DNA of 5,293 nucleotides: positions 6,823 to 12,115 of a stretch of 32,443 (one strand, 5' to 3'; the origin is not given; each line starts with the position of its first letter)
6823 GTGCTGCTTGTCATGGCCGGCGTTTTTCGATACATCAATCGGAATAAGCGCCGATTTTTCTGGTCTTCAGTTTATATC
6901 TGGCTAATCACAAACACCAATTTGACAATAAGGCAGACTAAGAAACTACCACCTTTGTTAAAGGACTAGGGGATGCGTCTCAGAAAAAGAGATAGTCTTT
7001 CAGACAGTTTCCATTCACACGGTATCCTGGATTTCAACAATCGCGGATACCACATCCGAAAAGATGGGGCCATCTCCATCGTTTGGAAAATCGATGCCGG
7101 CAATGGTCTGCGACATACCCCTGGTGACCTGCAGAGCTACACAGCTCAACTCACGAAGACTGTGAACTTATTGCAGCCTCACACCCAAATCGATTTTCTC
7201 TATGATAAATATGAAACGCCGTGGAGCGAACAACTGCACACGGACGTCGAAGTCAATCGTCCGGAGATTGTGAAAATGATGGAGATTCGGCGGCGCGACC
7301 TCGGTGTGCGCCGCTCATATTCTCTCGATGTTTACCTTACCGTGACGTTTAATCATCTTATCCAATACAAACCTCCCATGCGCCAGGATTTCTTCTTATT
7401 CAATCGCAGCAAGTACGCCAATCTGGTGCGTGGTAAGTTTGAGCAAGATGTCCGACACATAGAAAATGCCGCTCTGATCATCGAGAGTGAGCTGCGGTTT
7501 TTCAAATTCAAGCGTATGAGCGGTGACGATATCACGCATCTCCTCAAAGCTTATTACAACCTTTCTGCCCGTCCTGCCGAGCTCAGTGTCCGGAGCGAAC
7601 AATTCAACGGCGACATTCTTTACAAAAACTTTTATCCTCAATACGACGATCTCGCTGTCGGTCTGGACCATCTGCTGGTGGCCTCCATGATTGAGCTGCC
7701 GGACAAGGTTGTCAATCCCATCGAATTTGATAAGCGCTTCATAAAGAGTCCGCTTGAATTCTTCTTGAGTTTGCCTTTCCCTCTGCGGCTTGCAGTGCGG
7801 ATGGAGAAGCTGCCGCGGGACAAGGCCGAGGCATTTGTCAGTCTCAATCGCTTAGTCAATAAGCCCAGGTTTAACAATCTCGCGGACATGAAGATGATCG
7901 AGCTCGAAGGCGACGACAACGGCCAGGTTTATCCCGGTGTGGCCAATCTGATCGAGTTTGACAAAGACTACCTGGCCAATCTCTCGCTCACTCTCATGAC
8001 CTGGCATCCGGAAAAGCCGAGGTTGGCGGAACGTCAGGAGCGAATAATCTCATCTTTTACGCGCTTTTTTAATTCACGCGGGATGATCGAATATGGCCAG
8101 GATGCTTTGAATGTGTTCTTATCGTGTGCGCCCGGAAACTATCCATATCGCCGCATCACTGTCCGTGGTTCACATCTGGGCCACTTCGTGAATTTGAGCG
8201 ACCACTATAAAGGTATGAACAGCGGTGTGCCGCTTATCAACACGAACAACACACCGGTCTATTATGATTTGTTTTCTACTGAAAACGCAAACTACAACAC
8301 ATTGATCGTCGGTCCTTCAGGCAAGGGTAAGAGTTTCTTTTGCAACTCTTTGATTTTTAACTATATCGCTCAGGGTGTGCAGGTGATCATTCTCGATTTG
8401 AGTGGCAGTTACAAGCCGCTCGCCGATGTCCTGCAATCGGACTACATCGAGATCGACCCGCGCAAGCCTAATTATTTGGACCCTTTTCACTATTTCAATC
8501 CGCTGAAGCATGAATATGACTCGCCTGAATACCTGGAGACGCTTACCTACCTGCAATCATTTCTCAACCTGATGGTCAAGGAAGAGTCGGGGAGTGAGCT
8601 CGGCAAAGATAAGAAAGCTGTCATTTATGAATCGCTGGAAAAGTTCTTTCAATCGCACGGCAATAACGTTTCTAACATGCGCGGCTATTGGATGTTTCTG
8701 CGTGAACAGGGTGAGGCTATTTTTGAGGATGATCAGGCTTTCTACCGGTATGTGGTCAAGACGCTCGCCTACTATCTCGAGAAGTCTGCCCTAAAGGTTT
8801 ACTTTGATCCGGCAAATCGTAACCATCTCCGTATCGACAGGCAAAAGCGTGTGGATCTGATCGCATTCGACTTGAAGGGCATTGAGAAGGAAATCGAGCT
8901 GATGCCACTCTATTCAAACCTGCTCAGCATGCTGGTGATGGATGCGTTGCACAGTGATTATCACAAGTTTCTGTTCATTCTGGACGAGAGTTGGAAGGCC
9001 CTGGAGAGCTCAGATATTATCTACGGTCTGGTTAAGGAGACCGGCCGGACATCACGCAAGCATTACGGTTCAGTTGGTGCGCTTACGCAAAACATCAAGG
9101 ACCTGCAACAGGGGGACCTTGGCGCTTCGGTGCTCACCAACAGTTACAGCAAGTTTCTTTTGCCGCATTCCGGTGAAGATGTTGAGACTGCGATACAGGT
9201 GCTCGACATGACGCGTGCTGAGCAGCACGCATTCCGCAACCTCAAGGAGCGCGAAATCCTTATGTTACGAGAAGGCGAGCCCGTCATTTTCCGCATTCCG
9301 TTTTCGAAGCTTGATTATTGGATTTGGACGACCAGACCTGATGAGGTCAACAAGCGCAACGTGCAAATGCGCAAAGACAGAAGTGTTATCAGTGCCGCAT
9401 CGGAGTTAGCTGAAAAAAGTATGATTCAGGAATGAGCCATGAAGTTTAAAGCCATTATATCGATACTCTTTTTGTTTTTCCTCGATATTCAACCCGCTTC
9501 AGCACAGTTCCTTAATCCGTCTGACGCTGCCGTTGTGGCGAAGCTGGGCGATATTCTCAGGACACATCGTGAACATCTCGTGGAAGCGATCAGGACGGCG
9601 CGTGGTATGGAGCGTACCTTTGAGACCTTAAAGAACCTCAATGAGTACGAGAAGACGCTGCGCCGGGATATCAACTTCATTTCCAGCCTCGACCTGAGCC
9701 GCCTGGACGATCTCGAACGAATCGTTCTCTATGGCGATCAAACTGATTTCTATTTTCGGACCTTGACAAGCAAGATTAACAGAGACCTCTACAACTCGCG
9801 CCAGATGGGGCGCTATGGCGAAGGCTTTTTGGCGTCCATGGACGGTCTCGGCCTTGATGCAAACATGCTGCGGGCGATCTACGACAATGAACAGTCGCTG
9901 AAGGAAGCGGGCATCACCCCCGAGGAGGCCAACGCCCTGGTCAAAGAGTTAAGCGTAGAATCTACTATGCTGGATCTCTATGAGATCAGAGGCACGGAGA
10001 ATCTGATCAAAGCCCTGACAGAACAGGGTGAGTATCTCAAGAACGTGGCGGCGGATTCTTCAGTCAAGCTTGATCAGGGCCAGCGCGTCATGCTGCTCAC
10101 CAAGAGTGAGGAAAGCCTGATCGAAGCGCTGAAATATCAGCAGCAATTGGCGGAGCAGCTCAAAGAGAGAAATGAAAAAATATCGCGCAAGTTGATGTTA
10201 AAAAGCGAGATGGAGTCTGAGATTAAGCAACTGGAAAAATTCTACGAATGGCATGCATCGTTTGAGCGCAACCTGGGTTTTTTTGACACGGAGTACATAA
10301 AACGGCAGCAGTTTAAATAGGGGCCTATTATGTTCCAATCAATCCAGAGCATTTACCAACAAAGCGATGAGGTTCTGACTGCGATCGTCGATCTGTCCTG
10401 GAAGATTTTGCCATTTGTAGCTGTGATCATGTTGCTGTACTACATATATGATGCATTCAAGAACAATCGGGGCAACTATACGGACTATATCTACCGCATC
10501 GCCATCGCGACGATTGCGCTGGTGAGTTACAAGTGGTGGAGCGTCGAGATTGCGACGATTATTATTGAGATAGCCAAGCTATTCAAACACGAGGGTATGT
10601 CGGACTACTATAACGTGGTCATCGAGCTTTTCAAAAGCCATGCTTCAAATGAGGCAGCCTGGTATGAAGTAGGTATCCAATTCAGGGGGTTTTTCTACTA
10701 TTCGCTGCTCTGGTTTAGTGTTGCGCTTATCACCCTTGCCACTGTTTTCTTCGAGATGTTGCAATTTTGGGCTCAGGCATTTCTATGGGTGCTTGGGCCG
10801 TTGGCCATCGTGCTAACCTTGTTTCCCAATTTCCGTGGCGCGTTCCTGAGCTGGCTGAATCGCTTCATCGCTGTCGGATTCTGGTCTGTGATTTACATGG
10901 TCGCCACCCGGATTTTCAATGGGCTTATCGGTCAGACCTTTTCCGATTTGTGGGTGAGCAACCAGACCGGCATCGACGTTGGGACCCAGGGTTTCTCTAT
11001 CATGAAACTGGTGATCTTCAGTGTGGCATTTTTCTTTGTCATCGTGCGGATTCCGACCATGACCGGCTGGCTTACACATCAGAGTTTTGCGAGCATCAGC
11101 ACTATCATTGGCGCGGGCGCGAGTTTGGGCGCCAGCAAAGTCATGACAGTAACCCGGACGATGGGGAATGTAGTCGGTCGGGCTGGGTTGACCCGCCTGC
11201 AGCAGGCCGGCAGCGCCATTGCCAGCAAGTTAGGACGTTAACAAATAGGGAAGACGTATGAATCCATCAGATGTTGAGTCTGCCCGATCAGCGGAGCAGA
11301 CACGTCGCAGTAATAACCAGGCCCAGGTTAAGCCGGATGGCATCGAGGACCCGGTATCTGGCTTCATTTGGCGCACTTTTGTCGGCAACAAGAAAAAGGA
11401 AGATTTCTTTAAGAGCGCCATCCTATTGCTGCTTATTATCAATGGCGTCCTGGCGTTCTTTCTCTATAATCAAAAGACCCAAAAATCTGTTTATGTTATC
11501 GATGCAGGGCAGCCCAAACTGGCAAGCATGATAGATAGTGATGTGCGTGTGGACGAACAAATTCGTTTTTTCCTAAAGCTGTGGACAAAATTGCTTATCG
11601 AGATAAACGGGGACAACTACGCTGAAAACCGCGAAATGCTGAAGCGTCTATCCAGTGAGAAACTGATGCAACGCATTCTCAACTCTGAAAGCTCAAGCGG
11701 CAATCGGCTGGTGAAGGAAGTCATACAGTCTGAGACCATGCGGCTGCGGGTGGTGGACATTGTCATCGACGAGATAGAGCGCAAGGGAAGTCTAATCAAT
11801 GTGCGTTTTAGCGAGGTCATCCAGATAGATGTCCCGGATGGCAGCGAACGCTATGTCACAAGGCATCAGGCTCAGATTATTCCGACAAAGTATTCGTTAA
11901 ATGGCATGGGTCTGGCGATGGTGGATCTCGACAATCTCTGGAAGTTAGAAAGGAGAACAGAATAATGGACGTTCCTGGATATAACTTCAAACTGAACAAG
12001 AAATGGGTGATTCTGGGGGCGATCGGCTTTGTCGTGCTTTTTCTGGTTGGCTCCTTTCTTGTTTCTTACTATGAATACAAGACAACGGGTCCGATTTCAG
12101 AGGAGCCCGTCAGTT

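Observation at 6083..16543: Orphan VirB/Trb/Tra-like type IV secretion operon with no coupling protein, relaxase, VirB11 or mobility genes, sitting among housekeeping genes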

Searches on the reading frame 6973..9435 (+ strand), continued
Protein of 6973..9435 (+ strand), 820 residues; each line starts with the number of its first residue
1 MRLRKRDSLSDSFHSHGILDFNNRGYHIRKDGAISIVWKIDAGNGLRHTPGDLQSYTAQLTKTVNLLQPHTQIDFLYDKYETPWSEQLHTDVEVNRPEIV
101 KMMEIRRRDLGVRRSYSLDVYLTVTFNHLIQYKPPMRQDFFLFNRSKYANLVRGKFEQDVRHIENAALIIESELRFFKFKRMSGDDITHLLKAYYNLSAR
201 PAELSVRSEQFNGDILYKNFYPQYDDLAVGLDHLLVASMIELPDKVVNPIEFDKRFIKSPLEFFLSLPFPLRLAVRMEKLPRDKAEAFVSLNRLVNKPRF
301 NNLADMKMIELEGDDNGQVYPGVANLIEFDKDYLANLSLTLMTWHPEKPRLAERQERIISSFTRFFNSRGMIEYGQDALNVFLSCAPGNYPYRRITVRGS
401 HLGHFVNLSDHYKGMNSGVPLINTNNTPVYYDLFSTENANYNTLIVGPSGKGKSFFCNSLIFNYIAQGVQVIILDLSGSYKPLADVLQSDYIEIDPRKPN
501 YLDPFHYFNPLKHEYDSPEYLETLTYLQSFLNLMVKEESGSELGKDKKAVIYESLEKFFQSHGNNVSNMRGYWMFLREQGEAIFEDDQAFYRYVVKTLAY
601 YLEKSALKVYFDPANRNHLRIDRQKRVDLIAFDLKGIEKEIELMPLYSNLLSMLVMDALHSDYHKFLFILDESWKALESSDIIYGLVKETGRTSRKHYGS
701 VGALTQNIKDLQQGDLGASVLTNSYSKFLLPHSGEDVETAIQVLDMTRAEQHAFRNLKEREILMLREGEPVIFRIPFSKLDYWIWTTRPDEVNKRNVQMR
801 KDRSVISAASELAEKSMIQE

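Call 83: search_solved_structures(query=A1, max_evalue=0.00001)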
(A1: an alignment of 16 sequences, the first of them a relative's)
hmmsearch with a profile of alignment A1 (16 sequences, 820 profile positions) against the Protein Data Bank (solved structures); distinct sequences matched with E-value up to 0.00001: 4.
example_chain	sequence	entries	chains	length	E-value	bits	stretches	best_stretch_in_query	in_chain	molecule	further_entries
4ag5_A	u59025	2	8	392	2.3e-25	92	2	624-782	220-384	TYPE IV SECRETORY PATHWAY VIRB4 COMPONENTS-LIKE PROTEIN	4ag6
7o41_A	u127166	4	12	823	4.6e-09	38.1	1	662-758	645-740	TrwK protein | Type IV secretion system protein virB4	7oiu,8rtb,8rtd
7o43_A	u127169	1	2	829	4.7e-09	38.1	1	662-758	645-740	TrwK protein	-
7o42_A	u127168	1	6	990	7.9e-09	37.3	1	662-758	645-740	TrwK protein,Protein hcp1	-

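Call 84: find_related_loci(query=A1, collection=viral_contigs, flank=10000)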
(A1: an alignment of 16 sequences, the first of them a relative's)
Query A1 (820 aa) in viral_contigs; peptide patterns used: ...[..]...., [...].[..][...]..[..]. (x = any residue, [..] = any of these).
444 stretches matched a pattern; 45 encode a relative of the query (tblastn E <= 1e-3); 45 distinct loci.
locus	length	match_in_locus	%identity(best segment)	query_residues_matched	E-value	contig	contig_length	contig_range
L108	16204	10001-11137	23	377-747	4e-18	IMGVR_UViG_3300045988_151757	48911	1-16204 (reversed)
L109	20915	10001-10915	24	428-733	1e-17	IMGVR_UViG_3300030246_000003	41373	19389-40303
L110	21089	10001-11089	23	377-733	2e-17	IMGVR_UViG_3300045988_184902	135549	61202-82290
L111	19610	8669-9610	22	417-730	6e-17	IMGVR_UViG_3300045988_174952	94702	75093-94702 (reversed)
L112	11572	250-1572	22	377-791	3e-16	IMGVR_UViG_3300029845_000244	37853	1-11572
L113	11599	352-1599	23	417-820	3e-15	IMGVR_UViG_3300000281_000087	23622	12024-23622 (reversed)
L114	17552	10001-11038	22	427-723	2e-14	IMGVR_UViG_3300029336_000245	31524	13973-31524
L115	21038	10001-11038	22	427-723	2e-14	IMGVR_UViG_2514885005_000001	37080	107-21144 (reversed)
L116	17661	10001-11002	21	427-711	4e-13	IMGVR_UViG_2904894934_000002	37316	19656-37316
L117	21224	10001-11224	22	377-730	2e-12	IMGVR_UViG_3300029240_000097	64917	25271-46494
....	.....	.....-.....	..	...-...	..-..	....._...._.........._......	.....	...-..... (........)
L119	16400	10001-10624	23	377-586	4e-10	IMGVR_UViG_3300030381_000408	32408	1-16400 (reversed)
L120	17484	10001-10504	29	377-536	5e-10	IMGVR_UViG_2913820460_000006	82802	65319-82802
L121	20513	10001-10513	28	377-539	5e-10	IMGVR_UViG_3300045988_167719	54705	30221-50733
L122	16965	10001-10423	29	377-505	1e-9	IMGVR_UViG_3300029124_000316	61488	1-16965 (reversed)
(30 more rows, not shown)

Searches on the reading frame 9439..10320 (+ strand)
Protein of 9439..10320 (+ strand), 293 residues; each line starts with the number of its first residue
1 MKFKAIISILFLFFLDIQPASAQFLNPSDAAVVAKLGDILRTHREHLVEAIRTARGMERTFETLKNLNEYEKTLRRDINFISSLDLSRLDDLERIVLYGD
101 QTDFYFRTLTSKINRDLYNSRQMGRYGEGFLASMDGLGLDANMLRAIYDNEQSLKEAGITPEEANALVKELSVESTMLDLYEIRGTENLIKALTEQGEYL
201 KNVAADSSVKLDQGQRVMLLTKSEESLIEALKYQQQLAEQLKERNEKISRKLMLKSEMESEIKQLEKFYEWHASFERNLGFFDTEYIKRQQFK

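Call 4: search_protein_families(library=pfam, proteins=[window:9439-10320:+], max_evalue=1)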
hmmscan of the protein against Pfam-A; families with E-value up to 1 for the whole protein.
window:9439-10320:+ (293 aa): 2 families
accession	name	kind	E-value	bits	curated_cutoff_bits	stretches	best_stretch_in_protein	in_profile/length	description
PF12095.13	CRR7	-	0.12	13.2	25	0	212-265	8-61/84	Protein CHLORORESPIRATORY REDUCTION 7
PF21521.3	MYO6_lever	-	0.13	13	27.3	1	204-268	41-105/141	Myosin VI, lever arm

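Call 16: search_protein_families(library=ncbifam, proteins=[window:9439-10320:+], max_evalue=1)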
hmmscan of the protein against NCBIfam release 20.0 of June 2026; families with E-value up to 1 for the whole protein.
window:9439-10320:+ (293 aa): 2 families
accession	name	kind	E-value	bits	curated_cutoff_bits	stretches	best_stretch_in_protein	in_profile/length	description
TIGR01500.1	sepiapter_red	equivalog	0.15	11.4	206.55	0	160-198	44-82/255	sepiapterin reductase (L-erythro-7,8-dihydrobiopterin forming)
NF009649.0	PRK13182.1-5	equivalog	0.29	11.2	265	1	155-270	8-122/186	chromosome-anchoring protein RacA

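Call 35: search_solved_structures(query=A3, max_evalue=10)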
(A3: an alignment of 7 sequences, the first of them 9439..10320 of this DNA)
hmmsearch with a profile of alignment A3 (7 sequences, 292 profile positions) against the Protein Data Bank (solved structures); distinct sequences matched with E-value up to 10: 6.
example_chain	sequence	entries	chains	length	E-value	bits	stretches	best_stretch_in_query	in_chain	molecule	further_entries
2zhi_A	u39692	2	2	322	0.28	13.7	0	125-159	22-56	Annexin A4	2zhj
8yr6_A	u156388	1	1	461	0.5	12.9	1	28-88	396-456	CDP-diacylglycerol--serine O-phosphatidyltransferase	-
8yr5_A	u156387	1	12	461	0.5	12.9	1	28-88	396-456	CDP-diacylglycerol--serine O-phosphatidyltransferase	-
9d4a_B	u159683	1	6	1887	0.52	12.8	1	107-181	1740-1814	Fatty acid synthase subunit alpha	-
6u5t_A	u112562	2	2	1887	0.52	12.8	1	107-181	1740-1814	Fatty acid synthase subunit alpha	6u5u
2uv8_A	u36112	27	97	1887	0.52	12.8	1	107-181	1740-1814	FATTY ACID SYNTHASE SUBUNIT ALPHA (FAS2) | FATTY ACID SYNTHASE SUBUNIT ALPHA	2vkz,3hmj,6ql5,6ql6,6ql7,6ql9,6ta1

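Call 78: predict_structure(protein=window:9439-10320:+)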
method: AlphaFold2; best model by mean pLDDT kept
length: 293 residues; sequences in the alignment: 1
mean_pLDDT: 43.2   pTM: 0.26
mean pLDDT of the five models: 43.2, 43.0, 41.7, 41.4, 36.5
residues with pLDDT >= 90: 0; 70-90: 4; 50-70: 78; < 50: 211
segments of 3 or more residues with pLDDT < 50: 1-37, 39-41, 46-71, 73-75, 80-84, 86-161, 163-190, 276-293
pLDDT, mean of each block of 10 residues (from residue 1): 28 33 40 47 45 36 41 47 39 36 29 28 28 28 33 42 41 31 42 57 60 63 64 64 57 51 56 49 38 38
secondary structure, 60 per line:
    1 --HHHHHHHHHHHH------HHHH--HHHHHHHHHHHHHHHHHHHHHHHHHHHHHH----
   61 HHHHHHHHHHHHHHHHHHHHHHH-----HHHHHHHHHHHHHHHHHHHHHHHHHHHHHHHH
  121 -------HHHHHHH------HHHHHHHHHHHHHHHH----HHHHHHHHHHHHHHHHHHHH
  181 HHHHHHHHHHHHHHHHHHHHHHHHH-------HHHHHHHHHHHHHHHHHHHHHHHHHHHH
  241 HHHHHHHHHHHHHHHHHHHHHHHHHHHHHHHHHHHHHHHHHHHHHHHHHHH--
elements in order: H3-14 H21-24 H27-56 H61-83 H89-120 H128-134 H141-156 H161-205 H213-291

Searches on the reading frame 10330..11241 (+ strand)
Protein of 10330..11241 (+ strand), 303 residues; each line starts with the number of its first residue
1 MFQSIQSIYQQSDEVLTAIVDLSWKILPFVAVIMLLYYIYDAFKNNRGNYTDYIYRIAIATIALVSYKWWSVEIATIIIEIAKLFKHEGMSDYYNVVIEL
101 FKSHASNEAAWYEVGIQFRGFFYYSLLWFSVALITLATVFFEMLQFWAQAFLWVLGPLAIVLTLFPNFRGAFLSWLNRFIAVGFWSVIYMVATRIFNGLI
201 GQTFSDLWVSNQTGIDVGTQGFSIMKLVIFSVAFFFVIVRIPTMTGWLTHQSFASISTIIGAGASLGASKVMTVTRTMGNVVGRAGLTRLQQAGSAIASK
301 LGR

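Call 4: search_protein_families(library=pfam, proteins=[window:10330-11241:+], max_evalue=1)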
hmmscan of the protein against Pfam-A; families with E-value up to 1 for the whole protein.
window:10330-11241:+ (303 aa): 1 family
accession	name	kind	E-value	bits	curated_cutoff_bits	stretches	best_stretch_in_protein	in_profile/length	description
PF04610.19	TrbL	-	8.9e-06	26.1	25.9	1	72-239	46-213/215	TrbL/VirB6 plasmid conjugal transfer protein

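Call 16: search_protein_families(library=ncbifam, proteins=[window:10330-11241:+], max_evalue=1)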
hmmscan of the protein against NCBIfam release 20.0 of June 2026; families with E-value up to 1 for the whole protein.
window:10330-11241:+ (303 aa): 1 family
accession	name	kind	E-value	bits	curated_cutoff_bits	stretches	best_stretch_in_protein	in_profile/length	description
TIGR03782.1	Bac_Flav_CT_J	equivalog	0.00021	20.4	289.95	1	111-255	157-295/323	conjugative transposon protein TraJ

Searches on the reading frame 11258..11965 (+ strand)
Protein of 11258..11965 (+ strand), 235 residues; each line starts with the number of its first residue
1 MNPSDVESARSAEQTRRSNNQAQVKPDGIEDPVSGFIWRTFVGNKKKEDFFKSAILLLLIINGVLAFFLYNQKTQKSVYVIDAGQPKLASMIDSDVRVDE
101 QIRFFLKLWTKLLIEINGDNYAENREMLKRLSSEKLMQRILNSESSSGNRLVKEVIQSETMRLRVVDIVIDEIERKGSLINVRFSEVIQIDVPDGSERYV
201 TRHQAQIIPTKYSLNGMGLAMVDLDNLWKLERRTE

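Call 4: search_protein_families(library=pfam, proteins=[window:11258-11965:+], max_evalue=1)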
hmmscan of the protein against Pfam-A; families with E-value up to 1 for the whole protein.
window:11258-11965:+ (235 aa): 0 families

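Call 16: search_protein_families(library=ncbifam, proteins=[window:11258-11965:+], max_evalue=1)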
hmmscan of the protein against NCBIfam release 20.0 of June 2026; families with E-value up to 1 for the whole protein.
window:11258-11965:+ (235 aa): 1 family
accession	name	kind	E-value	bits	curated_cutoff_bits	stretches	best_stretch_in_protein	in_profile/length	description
NF006940.0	PRK09422.1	equivalog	0.14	11.1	344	1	147-183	252-288/338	alcohol dehydrogenase AdhP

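Call 34: search_solved_structures(query=A2, max_evalue=10)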
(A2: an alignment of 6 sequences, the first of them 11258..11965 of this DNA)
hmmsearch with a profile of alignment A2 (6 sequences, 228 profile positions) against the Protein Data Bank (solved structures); distinct sequences matched with E-value up to 10: 1.
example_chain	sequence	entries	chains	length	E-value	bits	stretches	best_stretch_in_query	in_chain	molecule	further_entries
1z9b_A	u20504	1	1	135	0.4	13.3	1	115-189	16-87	Translation initiation factor IF-2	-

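Call 59: predict_structure(protein=window:11258-11965:+)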
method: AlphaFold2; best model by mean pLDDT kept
length: 235 residues; sequences in the alignment: 1
mean_pLDDT: 38.1   pTM: 0.22
mean pLDDT of the five models: 38.1, 37.8, 36.1, 36.0, 32.8
residues with pLDDT >= 90: 0; 70-90: 0; 50-70: 19; < 50: 216
segments of 3 or more residues with pLDDT < 50: 19-108, 110-235
pLDDT, mean of each block of 10 residues (from residue 1): 57 52 43 40 42 46 45 34 31 35 43 40 41 38 36 35 35 32 24 33 31 30 35 35
secondary structure, 60 per line:
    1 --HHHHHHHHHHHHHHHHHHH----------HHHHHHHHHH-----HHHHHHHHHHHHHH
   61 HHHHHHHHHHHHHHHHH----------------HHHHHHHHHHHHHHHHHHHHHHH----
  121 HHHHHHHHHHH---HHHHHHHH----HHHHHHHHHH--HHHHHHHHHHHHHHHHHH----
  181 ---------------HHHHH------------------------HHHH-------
elements in order: H3-21 H32-41 H47-77 H94-116 H121-131 H135-142 H147-156 H159-176 H196-200 H225-228
